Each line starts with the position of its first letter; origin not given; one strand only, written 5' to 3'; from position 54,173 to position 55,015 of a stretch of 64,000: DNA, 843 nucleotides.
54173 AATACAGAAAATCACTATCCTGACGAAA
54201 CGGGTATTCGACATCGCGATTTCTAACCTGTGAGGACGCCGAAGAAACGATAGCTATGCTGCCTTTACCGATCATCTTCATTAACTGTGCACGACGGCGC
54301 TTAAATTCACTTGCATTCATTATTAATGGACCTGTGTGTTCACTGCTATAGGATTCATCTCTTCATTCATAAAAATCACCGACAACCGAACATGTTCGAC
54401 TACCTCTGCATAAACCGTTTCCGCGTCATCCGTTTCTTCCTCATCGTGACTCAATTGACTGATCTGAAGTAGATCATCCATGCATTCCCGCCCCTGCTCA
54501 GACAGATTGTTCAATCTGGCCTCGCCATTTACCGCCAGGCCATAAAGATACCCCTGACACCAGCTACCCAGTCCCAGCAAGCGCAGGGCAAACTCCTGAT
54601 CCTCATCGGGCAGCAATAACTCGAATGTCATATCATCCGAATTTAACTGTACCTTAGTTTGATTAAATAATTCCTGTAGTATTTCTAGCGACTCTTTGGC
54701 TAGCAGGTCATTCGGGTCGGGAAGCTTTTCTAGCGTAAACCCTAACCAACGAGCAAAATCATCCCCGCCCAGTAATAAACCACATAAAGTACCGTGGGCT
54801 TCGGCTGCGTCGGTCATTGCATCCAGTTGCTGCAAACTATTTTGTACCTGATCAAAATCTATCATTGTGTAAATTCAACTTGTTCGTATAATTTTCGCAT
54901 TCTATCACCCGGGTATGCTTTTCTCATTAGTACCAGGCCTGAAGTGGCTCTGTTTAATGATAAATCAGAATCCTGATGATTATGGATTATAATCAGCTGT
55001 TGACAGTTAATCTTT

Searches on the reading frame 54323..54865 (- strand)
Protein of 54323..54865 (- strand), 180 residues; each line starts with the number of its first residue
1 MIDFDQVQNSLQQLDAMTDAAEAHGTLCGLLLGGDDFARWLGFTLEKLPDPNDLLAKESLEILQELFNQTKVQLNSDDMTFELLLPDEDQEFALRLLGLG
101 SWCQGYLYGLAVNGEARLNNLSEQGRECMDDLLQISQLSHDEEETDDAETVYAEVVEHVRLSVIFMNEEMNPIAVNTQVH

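Call 3: search_protein_families(library=pfam, proteins=[window:54323-54865:-], max_evalue=0.01)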
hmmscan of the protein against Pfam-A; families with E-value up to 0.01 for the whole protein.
window:54323-54865:- (180 aa): 1 family
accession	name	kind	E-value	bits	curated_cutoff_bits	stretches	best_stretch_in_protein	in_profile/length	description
PF03695.18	UPF0149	-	2.4e-31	109.8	25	1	6-171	2-180/181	Uncharacterised protein family (UPF0149)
